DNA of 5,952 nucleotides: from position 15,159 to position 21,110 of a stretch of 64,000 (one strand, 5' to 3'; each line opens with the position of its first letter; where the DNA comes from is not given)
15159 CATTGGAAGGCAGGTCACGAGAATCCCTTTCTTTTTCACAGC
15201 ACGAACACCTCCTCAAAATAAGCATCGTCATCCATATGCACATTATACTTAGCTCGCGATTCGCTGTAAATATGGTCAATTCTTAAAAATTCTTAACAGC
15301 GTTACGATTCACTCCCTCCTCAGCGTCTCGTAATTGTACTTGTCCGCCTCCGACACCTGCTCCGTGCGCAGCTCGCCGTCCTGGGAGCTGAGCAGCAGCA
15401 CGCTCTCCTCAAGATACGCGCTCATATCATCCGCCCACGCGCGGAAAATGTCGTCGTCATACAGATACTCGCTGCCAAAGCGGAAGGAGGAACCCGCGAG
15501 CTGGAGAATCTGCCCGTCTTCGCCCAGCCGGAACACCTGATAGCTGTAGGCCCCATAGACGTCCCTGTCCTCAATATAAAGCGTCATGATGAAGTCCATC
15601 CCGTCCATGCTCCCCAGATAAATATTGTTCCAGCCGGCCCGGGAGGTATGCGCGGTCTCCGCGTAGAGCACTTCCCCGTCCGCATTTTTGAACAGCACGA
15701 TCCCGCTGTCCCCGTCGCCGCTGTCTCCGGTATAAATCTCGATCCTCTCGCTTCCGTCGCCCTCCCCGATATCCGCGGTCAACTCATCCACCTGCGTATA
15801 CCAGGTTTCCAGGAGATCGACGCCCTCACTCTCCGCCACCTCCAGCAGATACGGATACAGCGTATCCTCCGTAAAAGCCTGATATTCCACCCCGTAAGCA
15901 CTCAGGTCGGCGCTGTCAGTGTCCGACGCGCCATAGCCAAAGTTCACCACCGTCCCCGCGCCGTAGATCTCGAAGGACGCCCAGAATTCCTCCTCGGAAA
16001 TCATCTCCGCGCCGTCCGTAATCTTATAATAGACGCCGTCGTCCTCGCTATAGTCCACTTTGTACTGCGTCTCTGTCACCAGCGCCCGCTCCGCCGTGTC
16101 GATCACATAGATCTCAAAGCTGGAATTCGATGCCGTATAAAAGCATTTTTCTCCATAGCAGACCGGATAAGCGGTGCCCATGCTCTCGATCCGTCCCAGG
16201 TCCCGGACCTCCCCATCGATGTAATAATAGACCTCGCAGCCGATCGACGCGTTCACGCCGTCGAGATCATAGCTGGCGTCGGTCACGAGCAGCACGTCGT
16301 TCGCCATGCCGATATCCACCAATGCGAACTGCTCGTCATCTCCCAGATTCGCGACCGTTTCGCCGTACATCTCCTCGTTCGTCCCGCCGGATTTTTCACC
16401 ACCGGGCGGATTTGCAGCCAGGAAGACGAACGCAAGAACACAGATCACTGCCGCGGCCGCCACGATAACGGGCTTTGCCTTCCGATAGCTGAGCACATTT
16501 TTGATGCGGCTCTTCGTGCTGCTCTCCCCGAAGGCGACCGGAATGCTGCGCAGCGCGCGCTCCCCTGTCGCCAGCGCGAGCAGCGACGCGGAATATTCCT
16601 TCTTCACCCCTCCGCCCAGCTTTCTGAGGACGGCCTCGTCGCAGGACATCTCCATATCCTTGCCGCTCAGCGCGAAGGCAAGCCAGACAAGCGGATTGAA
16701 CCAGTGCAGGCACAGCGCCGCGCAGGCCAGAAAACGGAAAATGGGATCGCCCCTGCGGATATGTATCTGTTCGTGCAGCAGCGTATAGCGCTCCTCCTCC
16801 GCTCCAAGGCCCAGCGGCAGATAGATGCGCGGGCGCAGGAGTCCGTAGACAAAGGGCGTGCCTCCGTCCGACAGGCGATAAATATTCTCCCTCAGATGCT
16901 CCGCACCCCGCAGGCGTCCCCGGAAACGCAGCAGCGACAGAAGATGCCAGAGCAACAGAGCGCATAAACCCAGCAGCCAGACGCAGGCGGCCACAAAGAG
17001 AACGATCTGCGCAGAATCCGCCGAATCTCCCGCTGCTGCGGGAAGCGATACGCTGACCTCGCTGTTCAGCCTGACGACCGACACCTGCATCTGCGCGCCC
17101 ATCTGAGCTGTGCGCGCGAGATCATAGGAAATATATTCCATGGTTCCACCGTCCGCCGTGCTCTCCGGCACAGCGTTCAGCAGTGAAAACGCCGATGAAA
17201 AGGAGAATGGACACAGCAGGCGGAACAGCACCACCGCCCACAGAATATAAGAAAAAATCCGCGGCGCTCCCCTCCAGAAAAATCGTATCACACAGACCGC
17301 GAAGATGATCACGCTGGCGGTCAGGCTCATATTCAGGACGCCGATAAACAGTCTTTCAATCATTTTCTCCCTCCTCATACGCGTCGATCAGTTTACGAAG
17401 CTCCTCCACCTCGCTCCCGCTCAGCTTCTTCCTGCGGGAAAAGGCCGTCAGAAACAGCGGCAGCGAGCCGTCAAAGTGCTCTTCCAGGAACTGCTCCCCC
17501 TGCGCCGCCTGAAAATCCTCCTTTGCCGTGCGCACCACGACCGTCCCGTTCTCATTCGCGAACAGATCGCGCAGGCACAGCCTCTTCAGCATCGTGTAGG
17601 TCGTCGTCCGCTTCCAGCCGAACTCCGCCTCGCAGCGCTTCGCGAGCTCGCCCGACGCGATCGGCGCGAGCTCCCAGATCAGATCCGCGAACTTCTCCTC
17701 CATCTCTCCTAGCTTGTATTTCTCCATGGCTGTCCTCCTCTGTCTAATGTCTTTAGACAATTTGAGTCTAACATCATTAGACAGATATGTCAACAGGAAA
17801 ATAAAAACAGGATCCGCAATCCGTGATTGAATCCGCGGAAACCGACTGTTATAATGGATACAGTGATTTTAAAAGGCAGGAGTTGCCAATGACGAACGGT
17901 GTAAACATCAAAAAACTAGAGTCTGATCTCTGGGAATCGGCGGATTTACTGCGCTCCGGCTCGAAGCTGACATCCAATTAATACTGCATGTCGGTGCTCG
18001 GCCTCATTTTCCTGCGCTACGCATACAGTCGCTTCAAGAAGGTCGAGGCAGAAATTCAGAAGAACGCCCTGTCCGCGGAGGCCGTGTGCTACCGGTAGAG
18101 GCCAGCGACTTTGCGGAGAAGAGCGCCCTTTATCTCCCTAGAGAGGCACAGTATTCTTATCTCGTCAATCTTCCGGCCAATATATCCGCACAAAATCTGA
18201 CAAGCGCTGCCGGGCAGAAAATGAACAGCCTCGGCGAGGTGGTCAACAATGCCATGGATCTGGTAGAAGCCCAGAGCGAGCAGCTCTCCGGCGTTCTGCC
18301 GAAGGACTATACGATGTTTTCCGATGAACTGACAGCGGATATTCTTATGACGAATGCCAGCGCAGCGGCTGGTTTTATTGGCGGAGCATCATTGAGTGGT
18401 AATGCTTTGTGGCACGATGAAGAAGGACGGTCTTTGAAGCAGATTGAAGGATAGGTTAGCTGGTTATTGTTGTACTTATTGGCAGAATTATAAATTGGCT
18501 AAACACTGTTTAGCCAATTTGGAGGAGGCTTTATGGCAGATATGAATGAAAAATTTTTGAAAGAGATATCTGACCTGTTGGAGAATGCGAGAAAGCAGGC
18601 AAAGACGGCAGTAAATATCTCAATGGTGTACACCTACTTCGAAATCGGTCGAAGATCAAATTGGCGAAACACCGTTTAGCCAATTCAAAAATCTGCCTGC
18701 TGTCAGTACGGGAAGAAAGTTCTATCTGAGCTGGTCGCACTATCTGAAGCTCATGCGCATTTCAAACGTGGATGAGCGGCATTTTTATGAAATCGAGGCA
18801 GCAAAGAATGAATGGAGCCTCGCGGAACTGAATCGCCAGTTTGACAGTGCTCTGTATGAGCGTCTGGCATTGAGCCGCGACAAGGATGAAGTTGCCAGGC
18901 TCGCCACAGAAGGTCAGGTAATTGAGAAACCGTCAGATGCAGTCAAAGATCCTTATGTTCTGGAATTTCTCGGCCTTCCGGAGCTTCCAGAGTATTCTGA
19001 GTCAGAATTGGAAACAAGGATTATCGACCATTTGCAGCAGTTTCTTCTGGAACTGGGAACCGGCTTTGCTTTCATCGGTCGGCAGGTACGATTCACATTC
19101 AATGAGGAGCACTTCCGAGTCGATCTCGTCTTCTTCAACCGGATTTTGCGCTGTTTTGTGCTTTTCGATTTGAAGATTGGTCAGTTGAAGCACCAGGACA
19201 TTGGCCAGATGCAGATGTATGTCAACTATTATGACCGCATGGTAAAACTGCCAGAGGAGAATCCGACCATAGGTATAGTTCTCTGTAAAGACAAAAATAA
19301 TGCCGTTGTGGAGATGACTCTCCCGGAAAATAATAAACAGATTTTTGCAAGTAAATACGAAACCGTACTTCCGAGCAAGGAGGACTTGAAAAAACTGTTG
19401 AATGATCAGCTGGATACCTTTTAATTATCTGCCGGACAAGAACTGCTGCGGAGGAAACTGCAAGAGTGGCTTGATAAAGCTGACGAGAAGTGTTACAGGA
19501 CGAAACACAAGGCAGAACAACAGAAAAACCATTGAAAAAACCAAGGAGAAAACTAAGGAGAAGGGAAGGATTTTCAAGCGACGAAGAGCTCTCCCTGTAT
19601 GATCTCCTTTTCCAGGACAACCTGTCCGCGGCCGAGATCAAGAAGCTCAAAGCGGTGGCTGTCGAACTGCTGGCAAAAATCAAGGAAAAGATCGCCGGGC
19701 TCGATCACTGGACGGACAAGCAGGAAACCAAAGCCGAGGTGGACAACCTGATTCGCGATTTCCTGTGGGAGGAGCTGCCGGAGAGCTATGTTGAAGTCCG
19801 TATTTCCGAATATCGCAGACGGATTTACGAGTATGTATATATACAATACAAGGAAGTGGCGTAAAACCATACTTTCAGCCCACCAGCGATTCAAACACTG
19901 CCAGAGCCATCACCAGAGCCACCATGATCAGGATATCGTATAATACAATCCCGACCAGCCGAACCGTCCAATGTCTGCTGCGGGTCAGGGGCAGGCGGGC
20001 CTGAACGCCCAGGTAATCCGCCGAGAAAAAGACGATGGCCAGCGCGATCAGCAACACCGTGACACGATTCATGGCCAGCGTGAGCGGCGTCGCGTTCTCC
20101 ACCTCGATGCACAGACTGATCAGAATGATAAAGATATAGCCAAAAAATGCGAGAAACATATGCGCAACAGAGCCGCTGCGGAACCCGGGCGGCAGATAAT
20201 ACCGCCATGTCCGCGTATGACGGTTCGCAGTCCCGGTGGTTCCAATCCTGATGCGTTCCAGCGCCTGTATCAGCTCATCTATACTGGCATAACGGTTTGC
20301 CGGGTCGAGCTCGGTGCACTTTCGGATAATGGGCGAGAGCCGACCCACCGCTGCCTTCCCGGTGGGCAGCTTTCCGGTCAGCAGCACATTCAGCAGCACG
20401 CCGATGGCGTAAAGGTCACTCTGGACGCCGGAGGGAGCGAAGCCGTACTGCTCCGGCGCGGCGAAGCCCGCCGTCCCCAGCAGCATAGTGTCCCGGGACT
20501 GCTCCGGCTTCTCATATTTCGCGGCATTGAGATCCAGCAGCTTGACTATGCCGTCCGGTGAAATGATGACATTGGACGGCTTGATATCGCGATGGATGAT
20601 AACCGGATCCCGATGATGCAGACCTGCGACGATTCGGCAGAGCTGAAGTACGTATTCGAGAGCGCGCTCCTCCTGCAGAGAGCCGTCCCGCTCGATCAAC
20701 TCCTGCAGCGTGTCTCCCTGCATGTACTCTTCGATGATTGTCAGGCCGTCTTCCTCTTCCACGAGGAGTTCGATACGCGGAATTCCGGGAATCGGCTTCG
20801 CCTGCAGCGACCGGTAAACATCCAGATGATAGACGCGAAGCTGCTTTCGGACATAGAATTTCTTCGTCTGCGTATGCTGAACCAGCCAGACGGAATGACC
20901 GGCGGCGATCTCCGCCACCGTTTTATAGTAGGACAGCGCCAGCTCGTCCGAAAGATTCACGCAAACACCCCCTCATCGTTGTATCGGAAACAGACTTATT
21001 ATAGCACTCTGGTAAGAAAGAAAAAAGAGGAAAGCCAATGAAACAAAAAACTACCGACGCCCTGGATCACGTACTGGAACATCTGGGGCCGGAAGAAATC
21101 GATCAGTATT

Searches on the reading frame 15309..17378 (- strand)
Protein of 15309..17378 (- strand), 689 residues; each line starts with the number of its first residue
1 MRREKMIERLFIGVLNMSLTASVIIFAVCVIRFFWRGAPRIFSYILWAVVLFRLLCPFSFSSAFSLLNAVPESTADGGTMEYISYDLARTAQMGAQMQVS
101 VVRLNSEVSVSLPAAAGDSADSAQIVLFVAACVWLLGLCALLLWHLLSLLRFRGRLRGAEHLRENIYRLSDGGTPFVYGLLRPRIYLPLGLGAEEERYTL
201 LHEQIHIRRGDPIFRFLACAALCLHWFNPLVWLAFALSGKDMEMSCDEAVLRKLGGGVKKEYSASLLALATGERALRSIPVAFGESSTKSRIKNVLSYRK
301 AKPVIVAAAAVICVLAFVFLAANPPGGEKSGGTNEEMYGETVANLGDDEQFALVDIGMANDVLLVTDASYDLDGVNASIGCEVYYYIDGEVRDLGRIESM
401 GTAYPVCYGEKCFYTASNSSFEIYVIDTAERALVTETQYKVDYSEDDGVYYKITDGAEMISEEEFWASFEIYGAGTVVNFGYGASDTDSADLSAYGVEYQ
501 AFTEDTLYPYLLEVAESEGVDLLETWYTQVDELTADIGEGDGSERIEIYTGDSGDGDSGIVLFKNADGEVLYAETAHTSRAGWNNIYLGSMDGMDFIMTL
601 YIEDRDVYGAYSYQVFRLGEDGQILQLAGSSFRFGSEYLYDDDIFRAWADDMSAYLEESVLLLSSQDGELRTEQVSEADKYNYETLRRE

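Call 67: search_protein_families(library=pfam, proteins=[window:15309-17378:-], max_evalue=0.00001)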
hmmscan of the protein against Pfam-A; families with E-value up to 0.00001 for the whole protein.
window:15309-17378:- (689 aa): 1 family
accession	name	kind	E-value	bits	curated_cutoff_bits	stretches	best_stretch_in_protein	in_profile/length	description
PF05569.17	Peptidase_M56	-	9.1e-53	179.8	31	1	14-294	3-295/296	BlaR1 peptidase M56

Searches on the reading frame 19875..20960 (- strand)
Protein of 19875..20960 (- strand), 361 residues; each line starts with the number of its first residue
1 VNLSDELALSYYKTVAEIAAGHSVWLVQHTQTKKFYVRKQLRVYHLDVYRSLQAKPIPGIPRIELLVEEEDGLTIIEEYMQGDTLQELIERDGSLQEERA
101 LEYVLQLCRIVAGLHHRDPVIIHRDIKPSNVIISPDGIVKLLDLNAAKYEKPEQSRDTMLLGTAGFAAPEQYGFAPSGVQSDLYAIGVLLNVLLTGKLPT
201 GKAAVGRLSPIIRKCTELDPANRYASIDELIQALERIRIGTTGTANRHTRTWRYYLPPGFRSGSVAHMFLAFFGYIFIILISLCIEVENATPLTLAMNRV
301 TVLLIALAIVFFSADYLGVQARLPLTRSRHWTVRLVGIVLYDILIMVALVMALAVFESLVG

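Call 67: search_protein_families(library=pfam, proteins=[window:19875-20960:-], max_evalue=0.00001)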
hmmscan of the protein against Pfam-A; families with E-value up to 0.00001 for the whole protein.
window:19875-20960:- (361 aa): 2 families
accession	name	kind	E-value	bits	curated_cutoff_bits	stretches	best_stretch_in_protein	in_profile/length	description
PF00069.31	Pkinase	-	2.1e-27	96.6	31.7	1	57-201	57-198/263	Protein kinase domain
PF07714.23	PK_Tyr_Ser-Thr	-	3e-13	50.1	23.1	1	61-215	64-220/258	Protein tyrosine and serine/threonine kinase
